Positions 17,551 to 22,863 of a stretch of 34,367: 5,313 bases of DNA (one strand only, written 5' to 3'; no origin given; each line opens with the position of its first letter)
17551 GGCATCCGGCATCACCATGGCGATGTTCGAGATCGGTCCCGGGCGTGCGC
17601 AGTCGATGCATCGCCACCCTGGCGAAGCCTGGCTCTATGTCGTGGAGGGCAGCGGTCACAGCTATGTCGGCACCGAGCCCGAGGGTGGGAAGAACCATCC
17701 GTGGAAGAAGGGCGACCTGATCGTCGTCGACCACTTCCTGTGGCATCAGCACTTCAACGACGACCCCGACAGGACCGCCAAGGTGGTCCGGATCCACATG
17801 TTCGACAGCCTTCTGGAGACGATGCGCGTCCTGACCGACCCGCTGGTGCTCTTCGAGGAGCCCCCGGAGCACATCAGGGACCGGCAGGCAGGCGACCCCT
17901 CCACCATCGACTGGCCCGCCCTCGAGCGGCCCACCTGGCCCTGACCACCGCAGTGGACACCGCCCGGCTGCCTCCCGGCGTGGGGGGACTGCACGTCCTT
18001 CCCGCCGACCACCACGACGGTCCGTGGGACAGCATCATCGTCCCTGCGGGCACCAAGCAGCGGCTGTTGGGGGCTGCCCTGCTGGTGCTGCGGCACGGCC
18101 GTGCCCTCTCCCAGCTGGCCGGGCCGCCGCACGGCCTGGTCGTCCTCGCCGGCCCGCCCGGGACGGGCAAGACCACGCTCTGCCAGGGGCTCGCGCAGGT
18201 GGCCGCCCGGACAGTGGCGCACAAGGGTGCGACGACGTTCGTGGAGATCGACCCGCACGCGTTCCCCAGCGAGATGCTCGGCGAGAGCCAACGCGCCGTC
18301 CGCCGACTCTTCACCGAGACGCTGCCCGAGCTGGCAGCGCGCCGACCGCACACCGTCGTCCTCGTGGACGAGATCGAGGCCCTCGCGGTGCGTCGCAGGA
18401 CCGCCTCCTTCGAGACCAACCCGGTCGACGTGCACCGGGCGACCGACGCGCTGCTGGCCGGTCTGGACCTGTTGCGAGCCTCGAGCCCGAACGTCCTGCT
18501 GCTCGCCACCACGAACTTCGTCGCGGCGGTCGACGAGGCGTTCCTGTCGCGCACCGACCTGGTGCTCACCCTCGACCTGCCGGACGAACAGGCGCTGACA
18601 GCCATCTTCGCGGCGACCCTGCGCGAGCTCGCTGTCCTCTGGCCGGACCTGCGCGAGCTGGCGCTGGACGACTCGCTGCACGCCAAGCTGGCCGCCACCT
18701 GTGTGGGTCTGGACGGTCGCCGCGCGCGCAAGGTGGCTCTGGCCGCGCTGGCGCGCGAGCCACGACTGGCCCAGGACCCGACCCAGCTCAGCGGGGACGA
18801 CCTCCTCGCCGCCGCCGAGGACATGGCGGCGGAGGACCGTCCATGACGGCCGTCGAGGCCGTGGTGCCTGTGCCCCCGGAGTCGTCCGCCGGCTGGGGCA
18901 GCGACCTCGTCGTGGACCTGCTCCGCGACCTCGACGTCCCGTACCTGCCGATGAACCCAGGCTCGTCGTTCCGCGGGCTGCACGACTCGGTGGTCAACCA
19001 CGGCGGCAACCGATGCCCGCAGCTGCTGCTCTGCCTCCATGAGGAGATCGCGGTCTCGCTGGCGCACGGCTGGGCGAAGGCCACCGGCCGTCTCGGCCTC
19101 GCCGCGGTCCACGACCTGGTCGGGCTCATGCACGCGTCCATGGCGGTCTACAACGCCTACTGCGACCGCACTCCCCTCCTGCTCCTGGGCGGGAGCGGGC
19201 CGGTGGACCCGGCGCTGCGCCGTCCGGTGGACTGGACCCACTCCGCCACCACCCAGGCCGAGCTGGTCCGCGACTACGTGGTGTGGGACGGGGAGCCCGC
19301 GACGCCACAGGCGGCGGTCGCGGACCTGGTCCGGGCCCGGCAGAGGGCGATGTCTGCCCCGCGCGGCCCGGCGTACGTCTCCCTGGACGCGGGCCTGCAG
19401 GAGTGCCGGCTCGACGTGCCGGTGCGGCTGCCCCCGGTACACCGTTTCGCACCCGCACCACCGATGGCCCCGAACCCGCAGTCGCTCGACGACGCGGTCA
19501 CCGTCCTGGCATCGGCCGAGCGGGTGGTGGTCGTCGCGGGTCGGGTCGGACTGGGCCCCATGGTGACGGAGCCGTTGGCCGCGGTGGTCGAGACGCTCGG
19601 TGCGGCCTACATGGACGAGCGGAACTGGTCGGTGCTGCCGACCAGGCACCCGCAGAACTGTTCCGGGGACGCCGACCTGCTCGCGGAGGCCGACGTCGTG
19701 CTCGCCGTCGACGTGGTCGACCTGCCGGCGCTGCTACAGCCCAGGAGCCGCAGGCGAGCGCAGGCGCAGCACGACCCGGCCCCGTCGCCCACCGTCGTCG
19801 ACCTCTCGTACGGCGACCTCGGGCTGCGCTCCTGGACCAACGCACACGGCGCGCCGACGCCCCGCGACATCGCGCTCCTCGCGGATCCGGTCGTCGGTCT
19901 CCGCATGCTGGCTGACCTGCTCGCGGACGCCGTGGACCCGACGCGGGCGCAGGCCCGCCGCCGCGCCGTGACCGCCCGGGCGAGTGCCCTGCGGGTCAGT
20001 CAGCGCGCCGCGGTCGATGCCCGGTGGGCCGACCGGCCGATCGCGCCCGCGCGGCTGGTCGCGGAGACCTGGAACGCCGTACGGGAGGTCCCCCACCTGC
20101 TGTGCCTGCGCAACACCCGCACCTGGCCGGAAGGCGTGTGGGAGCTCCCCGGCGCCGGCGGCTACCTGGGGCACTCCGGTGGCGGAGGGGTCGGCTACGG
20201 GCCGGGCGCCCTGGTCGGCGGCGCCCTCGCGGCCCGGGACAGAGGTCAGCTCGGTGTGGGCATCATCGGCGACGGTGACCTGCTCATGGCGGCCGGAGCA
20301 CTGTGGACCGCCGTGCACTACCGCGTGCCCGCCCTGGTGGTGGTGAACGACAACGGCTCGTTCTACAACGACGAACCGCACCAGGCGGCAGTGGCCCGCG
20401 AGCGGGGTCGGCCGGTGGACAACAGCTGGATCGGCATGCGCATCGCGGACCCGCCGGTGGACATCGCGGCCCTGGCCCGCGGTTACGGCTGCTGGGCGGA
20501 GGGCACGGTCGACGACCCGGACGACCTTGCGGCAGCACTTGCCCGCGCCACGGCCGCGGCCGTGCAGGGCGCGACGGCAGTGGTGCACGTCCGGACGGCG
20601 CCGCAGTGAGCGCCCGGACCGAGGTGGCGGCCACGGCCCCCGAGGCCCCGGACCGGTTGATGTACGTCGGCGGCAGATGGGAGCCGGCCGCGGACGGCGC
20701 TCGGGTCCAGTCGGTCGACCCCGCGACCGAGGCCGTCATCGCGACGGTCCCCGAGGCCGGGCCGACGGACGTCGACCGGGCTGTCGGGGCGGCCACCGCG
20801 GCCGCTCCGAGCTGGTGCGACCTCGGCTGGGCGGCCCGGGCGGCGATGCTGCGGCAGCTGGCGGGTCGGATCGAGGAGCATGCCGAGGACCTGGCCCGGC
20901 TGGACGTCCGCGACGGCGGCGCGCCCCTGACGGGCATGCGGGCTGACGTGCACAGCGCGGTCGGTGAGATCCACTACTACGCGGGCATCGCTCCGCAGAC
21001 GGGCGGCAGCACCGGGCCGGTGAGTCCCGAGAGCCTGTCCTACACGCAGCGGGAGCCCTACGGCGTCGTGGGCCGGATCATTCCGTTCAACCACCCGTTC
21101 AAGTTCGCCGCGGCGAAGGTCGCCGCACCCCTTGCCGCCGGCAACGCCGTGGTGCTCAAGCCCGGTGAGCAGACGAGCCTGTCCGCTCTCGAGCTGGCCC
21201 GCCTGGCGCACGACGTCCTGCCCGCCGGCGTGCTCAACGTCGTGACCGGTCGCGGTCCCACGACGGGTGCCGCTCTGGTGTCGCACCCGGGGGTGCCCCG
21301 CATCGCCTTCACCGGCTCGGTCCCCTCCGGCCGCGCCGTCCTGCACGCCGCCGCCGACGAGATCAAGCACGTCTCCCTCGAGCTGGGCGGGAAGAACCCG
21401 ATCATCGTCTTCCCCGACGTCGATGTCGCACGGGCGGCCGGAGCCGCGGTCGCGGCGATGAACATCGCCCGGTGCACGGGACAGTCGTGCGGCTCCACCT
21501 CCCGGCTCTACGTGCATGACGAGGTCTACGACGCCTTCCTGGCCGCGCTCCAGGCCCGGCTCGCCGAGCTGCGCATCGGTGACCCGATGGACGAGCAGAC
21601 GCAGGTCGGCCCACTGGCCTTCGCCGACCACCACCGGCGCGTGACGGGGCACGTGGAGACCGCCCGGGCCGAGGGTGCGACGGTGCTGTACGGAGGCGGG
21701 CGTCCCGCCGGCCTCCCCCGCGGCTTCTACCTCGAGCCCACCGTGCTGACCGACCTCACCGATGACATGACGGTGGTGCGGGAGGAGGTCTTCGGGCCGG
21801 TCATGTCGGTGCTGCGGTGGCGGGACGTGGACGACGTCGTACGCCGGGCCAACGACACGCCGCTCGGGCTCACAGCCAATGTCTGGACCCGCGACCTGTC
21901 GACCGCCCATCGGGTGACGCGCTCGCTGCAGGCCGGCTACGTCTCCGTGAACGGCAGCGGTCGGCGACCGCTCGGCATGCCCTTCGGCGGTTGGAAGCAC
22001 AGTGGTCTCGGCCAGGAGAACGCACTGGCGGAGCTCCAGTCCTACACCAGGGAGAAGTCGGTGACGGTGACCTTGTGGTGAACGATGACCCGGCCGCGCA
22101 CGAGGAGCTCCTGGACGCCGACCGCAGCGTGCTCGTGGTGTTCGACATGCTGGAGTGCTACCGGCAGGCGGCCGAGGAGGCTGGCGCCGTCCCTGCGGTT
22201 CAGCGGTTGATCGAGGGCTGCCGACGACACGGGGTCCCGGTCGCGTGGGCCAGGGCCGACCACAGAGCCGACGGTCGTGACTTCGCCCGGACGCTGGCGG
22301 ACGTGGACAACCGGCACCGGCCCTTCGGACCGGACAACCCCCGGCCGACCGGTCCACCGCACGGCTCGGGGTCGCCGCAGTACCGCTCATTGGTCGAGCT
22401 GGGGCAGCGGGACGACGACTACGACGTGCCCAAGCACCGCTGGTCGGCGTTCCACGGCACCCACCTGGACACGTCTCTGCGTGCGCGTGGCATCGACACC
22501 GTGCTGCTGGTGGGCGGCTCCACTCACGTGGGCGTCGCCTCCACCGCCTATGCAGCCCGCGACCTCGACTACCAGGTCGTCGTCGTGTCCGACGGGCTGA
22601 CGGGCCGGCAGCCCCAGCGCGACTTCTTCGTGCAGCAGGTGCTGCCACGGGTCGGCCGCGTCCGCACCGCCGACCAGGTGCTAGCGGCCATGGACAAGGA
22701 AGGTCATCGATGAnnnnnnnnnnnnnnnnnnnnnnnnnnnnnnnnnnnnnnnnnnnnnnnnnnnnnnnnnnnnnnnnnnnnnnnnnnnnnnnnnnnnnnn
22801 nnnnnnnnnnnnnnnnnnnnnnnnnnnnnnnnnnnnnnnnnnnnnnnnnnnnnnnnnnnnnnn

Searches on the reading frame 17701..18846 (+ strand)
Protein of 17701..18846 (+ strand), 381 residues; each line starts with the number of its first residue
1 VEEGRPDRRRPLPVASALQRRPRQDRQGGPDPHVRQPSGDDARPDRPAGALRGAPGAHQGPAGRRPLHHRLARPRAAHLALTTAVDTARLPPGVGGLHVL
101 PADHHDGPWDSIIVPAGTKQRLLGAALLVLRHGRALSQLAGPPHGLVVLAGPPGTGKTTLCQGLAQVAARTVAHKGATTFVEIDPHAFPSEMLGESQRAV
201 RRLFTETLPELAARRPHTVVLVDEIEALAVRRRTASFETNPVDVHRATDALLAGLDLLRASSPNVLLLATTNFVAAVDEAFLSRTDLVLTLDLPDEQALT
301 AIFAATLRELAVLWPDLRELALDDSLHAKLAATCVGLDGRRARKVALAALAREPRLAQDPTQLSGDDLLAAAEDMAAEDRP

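Call 4: search_protein_families(library=pfam, proteins=[window:17701-18846:+], max_evalue=0.01)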
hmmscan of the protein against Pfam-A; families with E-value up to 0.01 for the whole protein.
window:17701-18846:+ (381 aa): 14 families
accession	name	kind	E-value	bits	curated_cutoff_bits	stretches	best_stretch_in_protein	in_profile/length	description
PF00004.35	AAA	-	1.2e-20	74.7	21.2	1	147-291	1-129/131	ATPase family associated with various cellular activities (AAA)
PF07724.20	AAA_2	-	2.6e-06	28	27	1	145-246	4-93/166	AAA domain (Cdc48 subfamily)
PF13604.12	AAA_30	-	4.7e-06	26.9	27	1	134-229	8-101/191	AAA domain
PF13401.12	AAA_22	-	5.8e-06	27.1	27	1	145-233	6-97/130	AAA domain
PF13191.12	AAA_16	-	7e-05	23.8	32.6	1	140-260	20-129/167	AAA ATPase domain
PF13238.12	AAA_18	-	0.00013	22.9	29.4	1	147-225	1-80/128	AAA domain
PF13521.12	AAA_28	-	0.00014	22.5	27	1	147-182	2-37/164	AAA domain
PF05729.18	NACHT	-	0.00036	20.8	26.7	1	146-228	2-93/167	NACHT domain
PF13481.12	AAA_25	-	0.00062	19.9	27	1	142-170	31-59/195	AAA domain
PF13245.12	AAA_19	-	0.0011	19.6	25.1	1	144-227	11-79/134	AAA domain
PF20720.3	nSTAND3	-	0.0016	18.6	27.2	1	144-169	17-42/155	Novel STAND NTPase 3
PF07728.20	AAA_5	-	0.0039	17.6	22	1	147-197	2-47/139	AAA domain (dynein-related subfamily)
PF02367.23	TsaE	-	0.0051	17.2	26.6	1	133-170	11-47/128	Threonylcarbamoyl adenosine biosynthesis protein TsaE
PF03266.21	NTPase_1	-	0.0092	16.3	23.9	0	147-176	2-32/168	NTPase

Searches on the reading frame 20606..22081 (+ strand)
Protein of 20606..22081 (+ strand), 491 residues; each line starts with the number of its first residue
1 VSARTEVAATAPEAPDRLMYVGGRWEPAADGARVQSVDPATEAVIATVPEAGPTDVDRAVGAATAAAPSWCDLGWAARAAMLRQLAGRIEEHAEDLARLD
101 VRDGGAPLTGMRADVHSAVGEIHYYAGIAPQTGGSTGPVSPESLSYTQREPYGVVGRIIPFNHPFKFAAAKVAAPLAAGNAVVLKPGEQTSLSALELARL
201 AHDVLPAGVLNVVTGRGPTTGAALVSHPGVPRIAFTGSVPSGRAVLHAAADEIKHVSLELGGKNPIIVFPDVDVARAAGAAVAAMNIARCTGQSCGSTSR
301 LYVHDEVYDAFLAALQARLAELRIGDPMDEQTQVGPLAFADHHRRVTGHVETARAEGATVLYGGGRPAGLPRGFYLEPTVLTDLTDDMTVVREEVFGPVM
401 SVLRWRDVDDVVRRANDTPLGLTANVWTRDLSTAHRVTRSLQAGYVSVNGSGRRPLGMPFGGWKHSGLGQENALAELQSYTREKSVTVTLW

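Call 4: search_protein_families(library=pfam, proteins=[window:20606-22081:+], max_evalue=0.01)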
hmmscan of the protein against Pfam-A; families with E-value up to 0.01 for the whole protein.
window:20606-22081:+ (491 aa): 1 family
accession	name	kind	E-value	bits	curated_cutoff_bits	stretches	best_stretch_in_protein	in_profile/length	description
PF00171.27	Aldedh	-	1.3e-156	522.2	23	1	27-486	3-461/461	Aldehyde dehydrogenase family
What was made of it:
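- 20606..22081 (+): g4: NAD(P)-dependent aldehyde dehydrogenase (491 aa) with catalytic Glu (ELGGKN) and Cys (GQSCG). Part of the accessory cassette. Calls 4 (522 bits), 7 (no equivalog cut-off reached), 71.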

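Call 7: search_protein_families(library=ncbifam, proteins=[window:20606-22081:+], max_evalue=0.001)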
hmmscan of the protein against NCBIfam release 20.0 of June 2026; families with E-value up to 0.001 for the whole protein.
window:20606-22081:+ (491 aa): 43 families (the best 25 are shown)
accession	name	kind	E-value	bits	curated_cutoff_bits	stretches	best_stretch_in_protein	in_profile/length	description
NF009725.0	PRK13252.1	equivalog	2.8e-143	477.9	593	1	17-490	7-481/488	betaine-aldehyde dehydrogenase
TIGR01804.1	BADH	equivalog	3.4e-139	464.3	668.6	1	20-484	1-467/467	betaine-aldehyde dehydrogenase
NF010000.0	PRK13473.1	subfamily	1.5e-132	442.7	615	1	19-488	5-472/475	aminobutyraldehyde dehydrogenase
TIGR02299.1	HpaE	equivalog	1.1e-127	426.6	638.35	1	20-489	4-477/488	5-carboxymethyl-2-hydroxymuconate semialdehyde dehydrogenase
NF045735.1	PaDhStyDPseudo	equivalog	1.1e-125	420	850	1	18-488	4-481/483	phenylacetaldehyde dehydrogenase StyD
NF045736.1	PaDhStyDRhodo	equivalog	2.2e-118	395.9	800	1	19-490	5-479/479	phenylacetaldehyde dehydrogenase StyD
NF050026.1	AcaldDHExaC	equivalog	2.4e-115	386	900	1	20-488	19-493/503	acetaldehyde dehydrogenase ExaC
TIGR03216.1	OH_muco_semi_DH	equivalog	1.5e-113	380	693.25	1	20-489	4-480/481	2-hydroxymuconic semialdehyde dehydrogenase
TIGR01780.1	SSADH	subfamily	1.6e-109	366.8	646.35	1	37-482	2-446/448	succinate-semialdehyde dehydrogenase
NF006916.0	PRK09407.1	equivalog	3e-107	359.4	521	1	28-488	30-492/526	succinic semialdehyde dehydrogenase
TIGR03374.1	ABALDH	equivalog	2.7e-106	356.2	909.3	1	29-486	13-469/472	aminobutyraldehyde dehydrogenase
NF052305.1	DioxValDhHalo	equivalog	1.1e-102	344.4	750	1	19-486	7-479/483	2,5-dioxovalerate dehydrogenase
NF042993.1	AlphKGSA_gudD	equivalog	2.5e-102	343.1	770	1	19-488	6-480/481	alpha-ketoglutaric semialdehyde dehydrogenase GucD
TIGR04284.1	aldehy_Rv0768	hypoth_equivalog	2.7e-102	343.2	775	1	19-487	3-477/480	aldehyde dehydrogenase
NF007352.0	PRK09847.1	equivalog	2.7e-101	339.5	850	1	19-490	22-493/495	aldehyde dehydrogenase PuuC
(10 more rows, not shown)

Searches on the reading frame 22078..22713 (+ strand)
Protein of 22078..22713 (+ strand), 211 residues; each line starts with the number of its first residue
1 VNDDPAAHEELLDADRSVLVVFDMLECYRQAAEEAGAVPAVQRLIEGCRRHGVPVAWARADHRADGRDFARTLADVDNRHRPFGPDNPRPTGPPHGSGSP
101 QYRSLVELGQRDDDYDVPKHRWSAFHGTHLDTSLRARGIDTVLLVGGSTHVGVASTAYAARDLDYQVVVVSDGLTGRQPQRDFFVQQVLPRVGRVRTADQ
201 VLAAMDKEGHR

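Call 4: search_protein_families(library=pfam, proteins=[window:22078-22713:+], max_evalue=0.01)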
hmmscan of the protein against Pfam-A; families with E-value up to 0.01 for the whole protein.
window:22078-22713:+ (211 aa): 1 family
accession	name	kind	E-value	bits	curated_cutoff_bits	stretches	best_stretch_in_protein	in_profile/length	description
PF00857.26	Isochorismatase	-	1.3e-31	110.5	27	1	17-199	1-174/175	Isochorismatase domain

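Call 7: search_protein_families(library=ncbifam, proteins=[window:22078-22713:+], max_evalue=0.001)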
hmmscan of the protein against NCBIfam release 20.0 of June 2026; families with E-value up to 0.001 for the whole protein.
window:22078-22713:+ (211 aa): 4 families
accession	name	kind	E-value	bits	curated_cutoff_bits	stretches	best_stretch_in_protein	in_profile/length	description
NF008517.0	PRK11440.1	equivalog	9.8e-27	94.1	195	1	12-205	4-188/188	hydrolase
TIGR03614.1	RutB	equivalog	1.1e-11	44.9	377.95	1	98-179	110-191/226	pyrimidine utilization protein B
NF050097.1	BiurAmidohydBiuH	equivalog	3.5e-10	39.7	370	1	37-181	50-193/221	biuret amidohydrolase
NF008623.0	PRK11609.1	equivalog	1.2e-05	25.2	174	1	127-177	131-181/213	bifunctional nicotinamidase/pyrazinamidase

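Call 38: search_solved_structures(query=window:22078-22713:+, max_evalue=0.001, show_alignments=3)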
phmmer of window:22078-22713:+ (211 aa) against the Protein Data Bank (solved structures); distinct sequences matched with E-value up to 0.001: 39.
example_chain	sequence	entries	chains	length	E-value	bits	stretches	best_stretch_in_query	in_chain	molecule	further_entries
3txy_A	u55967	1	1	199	6.5e-20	74.9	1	90-208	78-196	Isochorismatase family protein family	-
1j2r_A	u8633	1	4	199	2e-19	73.3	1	104-204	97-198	Hypothetical isochorismatase family protein yecD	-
3eef_A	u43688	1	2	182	4.4e-15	59.1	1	41-187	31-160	N-carbamoylsarcosine amidase related protein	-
3hb7_A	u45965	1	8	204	8.1e-12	48.4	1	75-207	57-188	Isochorismatase hydrolase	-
7l6j_A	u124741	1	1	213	2.7e-11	46.7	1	14-202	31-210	Putative hydrolase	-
3hu5_A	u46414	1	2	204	4.4e-11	46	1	35-179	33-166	Isochorismatase family protein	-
3s2s_A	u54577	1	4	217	1.5e-10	44.3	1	68-183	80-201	Putative pyrazinamidase/nicotinamidase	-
3tb4_A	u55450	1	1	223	2.2e-10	43.8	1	12-202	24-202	Vibriobactin-specific isochorismatase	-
3irv_A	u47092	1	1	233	5.2e-10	42.5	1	34-174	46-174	CYSTEINE HYDROLASE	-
3tg2_A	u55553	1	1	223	1.1e-09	41.5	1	101-202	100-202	Vibriobactin-specific isochorismatase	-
6xjm_A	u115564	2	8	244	1e-08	38.3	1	35-178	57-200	Biuret hydrolase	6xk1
1nf9_A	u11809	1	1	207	1.3e-08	37.9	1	94-202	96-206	phenazine biosynthesis protein phzD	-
8bll_A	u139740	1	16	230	8.4e-08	35.3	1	88-175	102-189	Ureidoacrylate amidohydrolase RutB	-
1nf8_A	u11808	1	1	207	1.4e-07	34.6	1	96-202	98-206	phenazine biosynthesis protein phzD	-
6xj4_A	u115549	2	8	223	1.6e-07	34.4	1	35-181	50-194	Cysteine hydrolase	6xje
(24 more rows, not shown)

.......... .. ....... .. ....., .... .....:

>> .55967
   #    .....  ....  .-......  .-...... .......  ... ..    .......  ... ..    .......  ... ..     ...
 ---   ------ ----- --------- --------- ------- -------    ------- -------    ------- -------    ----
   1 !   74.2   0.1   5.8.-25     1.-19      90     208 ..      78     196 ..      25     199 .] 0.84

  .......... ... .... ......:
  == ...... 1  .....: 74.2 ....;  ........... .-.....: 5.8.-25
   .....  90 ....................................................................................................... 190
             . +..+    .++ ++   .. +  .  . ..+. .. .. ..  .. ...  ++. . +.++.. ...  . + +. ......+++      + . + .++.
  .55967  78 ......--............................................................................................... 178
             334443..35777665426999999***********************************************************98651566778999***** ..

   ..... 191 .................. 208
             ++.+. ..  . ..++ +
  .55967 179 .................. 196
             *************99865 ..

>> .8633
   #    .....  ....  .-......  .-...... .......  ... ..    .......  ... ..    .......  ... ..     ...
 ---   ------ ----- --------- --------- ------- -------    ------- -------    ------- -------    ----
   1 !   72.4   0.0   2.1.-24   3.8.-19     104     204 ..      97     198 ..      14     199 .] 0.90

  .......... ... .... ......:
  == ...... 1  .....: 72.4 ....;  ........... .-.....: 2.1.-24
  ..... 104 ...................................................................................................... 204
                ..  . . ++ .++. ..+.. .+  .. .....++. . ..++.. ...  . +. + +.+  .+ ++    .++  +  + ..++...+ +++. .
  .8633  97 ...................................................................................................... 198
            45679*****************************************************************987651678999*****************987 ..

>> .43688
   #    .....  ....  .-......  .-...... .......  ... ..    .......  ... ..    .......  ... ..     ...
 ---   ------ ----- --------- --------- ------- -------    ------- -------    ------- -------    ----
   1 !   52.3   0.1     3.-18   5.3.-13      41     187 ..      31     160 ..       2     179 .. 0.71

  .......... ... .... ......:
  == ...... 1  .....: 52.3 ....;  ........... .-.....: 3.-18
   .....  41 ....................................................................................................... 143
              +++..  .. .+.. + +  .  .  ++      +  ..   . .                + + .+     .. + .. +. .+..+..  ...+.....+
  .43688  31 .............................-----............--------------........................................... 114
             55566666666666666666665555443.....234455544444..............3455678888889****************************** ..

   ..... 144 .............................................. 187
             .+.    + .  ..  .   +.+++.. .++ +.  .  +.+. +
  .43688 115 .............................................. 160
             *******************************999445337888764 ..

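Call 73: search_protein_families(library=padloc, proteins=[window:22078-22713:+], max_evalue=0.01)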
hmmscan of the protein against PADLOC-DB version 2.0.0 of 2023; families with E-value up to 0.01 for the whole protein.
window:22078-22713:+ (211 aa): 0 families
